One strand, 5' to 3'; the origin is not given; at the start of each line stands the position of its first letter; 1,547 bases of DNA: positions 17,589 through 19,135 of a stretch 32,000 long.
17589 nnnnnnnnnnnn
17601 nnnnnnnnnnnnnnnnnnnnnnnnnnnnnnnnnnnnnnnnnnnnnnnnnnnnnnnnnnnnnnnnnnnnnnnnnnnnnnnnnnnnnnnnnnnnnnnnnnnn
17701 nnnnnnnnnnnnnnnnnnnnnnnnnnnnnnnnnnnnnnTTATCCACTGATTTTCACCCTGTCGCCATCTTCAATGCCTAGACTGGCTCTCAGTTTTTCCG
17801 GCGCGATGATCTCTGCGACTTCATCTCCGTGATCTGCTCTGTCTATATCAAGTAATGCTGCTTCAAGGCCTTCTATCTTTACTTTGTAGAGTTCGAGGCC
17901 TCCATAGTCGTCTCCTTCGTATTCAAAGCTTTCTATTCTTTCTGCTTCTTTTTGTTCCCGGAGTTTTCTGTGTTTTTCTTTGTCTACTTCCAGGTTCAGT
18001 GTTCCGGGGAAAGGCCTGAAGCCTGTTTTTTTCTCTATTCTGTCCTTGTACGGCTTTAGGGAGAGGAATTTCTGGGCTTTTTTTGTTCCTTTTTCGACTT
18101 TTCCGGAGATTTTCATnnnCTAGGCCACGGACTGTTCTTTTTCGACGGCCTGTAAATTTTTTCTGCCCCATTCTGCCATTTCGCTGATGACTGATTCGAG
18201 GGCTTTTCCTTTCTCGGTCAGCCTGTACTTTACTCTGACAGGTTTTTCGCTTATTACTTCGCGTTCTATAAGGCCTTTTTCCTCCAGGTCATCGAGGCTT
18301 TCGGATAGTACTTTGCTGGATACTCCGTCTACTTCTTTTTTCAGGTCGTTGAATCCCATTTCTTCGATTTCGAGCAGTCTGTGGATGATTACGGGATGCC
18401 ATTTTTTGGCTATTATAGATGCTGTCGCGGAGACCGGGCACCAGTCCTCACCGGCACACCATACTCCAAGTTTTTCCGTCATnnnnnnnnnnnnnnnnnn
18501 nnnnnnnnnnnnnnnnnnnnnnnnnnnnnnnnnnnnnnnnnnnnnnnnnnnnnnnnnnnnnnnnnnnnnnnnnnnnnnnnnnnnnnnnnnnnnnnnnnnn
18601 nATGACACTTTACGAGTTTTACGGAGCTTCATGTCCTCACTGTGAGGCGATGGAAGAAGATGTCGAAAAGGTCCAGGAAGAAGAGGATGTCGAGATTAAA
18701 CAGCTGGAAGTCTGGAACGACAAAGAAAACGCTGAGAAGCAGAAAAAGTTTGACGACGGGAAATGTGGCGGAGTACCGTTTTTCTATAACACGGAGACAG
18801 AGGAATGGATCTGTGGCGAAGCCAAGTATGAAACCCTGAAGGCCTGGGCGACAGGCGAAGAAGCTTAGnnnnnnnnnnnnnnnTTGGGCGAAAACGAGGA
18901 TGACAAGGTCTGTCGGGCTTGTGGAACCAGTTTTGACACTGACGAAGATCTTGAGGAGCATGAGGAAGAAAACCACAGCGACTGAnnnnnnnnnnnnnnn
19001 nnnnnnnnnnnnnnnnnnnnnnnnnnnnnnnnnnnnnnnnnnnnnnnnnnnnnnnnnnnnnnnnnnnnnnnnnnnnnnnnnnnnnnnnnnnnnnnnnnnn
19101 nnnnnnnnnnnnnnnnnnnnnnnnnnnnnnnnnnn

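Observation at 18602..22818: Complete module for methionine-sulfoxide repair outside the cytoplasm, with uncharacterised partners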

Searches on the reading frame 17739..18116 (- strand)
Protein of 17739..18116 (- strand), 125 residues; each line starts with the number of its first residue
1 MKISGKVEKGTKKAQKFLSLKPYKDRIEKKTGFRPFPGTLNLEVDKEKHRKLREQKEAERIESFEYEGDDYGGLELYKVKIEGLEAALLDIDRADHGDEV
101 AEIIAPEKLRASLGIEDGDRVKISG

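Call 66: search_protein_families(library=pfam, proteins=[window:17739-18116:-], max_evalue=0.001)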
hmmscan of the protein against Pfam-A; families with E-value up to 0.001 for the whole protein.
window:17739-18116:- (125 aa): 1 family
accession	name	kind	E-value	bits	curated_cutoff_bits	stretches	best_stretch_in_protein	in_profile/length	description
PF01982.22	CTP-dep_RFKase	-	3.9e-32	111.2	25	1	7-123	1-119/121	Domain of unknown function DUF120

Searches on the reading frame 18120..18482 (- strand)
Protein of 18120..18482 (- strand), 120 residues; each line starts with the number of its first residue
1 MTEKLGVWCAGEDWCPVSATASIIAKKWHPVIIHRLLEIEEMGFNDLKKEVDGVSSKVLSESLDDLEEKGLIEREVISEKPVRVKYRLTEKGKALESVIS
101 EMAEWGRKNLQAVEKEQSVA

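Call 22: search_protein_families(library=pfam, proteins=[window:18120-18482:-], max_evalue=0.01)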
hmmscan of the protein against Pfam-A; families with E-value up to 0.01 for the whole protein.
window:18120-18482:- (120 aa): 5 families
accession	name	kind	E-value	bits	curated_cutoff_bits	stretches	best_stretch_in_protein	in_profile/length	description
PF01638.23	HxlR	-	2.5e-25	88.6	20.8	1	23-112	1-89/91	HxlR-like helix-turn-helix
PF13601.12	HTH_34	-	2.9e-05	24.6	27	1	32-98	5-72/80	Winged helix DNA-binding domain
PF03551.20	PadR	-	7.8e-05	23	27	1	62-94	37-71/75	Transcriptional regulator PadR-like family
PF14947.12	HTH_45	-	0.001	19.5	25.5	1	55-103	32-73/77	Winged helix-turn-helix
PF13463.12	HTH_27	-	0.0019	18.9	22.2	1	39-92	16-68/68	Winged helix DNA-binding domain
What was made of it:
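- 18120..18482 (-): HxlR-family winged-helix regulator, 120 aa, divergent from the Trx88 operon. Candidate thiol-based redox sensor, with Cys9 and Cys15 in the motif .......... Pfam HxlR 88.6 bits (call 22).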

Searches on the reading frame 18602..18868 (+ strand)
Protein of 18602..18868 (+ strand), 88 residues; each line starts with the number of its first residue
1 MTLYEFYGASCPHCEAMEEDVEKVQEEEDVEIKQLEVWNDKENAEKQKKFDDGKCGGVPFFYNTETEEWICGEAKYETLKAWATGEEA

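Call 3: search_protein_families(library=pfam, proteins=[window:18602-18868:+], max_evalue=0.01)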
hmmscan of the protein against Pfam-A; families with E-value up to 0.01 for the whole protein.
window:18602-18868:+ (88 aa): 6 families
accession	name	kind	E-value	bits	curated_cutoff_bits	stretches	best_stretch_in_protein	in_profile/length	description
PF01323.26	DSBA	-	0.00013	22.2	25.6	0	3-34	2-34/191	DSBA-like thioredoxin domain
PF13098.12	Thioredoxin_2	-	0.00045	21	27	1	3-61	9-79/104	Thioredoxin-like domain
PF00085.26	Thioredoxin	-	0.00095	19.6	23.5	1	3-79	22-97/103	Thioredoxin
PF05768.20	Glrx-like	-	0.0026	18.5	26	1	10-51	9-47/77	Glutaredoxin-like domain (DUF836)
PF13192.12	Thioredoxin_3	-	0.0054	17.2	24.8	1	8-43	7-41/76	Thioredoxin domain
PF13462.12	Thioredoxin_4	-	0.0065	17.1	23.2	1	2-28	16-42/165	Thioredoxin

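Call 4: search_protein_families(library=ncbifam, proteins=[window:18602-18868:+], max_evalue=0.01)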
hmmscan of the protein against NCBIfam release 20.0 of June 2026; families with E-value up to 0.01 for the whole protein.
window:18602-18868:+ (88 aa): 2 families
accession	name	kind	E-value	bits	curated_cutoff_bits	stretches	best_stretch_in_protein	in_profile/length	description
TIGR00411.1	redox_disulf_1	equivalog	0.0002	21.3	92.75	1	6-48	6-47/82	MJ0307 family thioredoxin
NF047697.1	ThioredTrxAClost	equivalog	0.0086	16.2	140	1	2-48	20-68/105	thioredoxin TrxA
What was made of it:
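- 18602..18868 (+): Trx88: an 88-aa cytoplasmic thioredoxin-fold protein with a CPHC active site plus Cys55 and Cys71. Proposed cytoplasmic electron donor to CcdA. Sub-threshold Trx/DsbA/Grx-like Pfam hits and a TIGR00411 (MJ0307 family) hit at E 2e-4 (calls 3, 4).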

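Call 43: search_solved_structures(query=window:18602-18868:+, max_evalue=1, show_alignments=3)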
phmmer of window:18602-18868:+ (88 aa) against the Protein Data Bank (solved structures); distinct sequences matched with E-value up to 1: 7.
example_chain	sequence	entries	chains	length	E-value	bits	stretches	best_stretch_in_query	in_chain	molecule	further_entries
3idv_A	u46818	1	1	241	0.0093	19.5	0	3-29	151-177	Protein disulfide-isomerase A4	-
1ffk_Z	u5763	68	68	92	0.013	19.1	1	7-85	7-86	RIBOSOMAL PROTEIN L44E | 50S ribosomal protein L44E | 50S RIBOSOMAL PROTEIN L44E LA, HLA, RIBOSOMAL PROTEIN L44E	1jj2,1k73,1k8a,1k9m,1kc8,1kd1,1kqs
1fo5_A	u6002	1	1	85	0.049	17.2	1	6-50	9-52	THIOREDOXIN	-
9ph2_A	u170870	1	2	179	0.13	15.9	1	3-37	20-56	Thiol:disulfide interchange protein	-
3hd5_A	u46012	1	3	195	0.15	15.7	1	3-37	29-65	Thiol:disulfide interchange protein dsbA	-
4ba7_A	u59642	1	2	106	0.69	13.5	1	3-80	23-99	LBCA THIOREDOXIN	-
4ekz_A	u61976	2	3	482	0.85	13.2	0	3-37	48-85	Protein disulfide-isomerase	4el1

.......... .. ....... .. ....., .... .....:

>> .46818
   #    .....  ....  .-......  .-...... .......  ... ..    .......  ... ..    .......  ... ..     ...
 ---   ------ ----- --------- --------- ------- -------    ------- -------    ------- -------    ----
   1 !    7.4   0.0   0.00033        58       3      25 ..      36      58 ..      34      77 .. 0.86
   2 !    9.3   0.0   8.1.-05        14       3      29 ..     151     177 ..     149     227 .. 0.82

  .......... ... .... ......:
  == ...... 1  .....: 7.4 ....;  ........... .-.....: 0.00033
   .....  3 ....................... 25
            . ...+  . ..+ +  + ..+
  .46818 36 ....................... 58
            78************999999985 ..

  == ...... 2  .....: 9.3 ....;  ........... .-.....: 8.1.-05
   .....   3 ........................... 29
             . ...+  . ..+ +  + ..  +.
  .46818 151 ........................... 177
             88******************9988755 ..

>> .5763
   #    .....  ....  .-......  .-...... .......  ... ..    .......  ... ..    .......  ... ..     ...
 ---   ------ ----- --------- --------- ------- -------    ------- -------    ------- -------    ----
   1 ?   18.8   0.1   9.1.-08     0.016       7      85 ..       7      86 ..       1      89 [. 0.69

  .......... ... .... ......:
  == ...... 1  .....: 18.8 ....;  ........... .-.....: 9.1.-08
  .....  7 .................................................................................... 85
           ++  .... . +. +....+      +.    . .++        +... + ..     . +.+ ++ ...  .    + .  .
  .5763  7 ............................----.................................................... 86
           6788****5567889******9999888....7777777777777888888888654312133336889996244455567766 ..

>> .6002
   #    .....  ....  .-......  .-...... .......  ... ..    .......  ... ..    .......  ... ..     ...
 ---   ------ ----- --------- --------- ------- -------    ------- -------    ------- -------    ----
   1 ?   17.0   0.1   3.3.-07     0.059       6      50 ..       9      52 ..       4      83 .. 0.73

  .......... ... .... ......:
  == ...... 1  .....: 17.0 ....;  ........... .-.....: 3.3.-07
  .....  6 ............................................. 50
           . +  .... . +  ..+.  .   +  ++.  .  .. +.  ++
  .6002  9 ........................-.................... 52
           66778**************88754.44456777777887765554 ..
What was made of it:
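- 18602..18868 (+): Same CPHC motif as MJ0307 thioredoxin 1FO5 (call 43).
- On MJ0307-type small archaeal thioredoxin (TIGR00411): The CPHC motif is identical to 1FO5 (call 43).
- Tried and rejected: Trx88 similarity to ribosomal protein L44e (E 0.013, call 43).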

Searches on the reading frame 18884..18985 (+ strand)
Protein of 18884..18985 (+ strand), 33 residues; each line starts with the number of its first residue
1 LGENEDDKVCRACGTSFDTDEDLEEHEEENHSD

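Call 3: search_protein_families(library=pfam, proteins=[window:18884-18985:+], max_evalue=0.01)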
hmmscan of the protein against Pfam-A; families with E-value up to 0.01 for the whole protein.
window:18884-18985:+ (33 aa): 0 families

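Call 4: search_protein_families(library=ncbifam, proteins=[window:18884-18985:+], max_evalue=0.01)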
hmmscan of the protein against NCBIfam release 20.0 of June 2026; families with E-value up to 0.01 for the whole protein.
window:18884-18985:+ (33 aa): 0 families

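Call 79: search_protein_families(library=pfam, proteins=[window:18884-18982:+], max_evalue=10)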
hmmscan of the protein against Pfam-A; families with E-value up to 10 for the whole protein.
seq(33 aa): 8 families
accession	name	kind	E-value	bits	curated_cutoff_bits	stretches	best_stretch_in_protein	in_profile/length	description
PF13894.12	zf-C2H2_4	-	0.017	16.2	27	1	9-31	2-24/24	C2H2-type zinc finger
PF21816.3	Zap1_zf1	-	0.017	15.2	27.2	1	12-26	7-21/27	Zap1, C2H2 zinc finger 1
PF23447.1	DUF7128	-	0.041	14.2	25.7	1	10-29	15-34/44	Domain of unknown function (DUF7128)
PF18439.7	zf_UBZ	-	0.044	13.9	25.6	1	7-27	2-21/32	Ubiquitin-Binding Zinc Finger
PF00096.32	zf-C2H2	-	0.047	14.6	25.2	1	9-31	2-23/23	Zinc finger, C2H2 type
PF13248.11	Zn_ribbon_3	-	0.077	12.9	27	1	5-15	14-24/26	zinc-ribbon domain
PF12171.14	zf-C2H2_jaz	-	0.11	13.1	22.6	1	10-27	4-21/27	Zinc-finger double-stranded RNA-binding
PF24537.1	zf-C2H2_fungi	-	0.16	11.9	27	1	17-29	22-34/35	Fungal C2H2 zinc finger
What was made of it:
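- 18884..18985 (+): ZnF33: a 33-aa acidic micro-protein with the pattern C-x2-C-x3-F-x5-L-x2-H-x4-H, the classical C2H2 finger spacing. Role unknown. Sub-threshold full-length matches to zf-C2H2 and zf-C2H2_4 (call 79).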
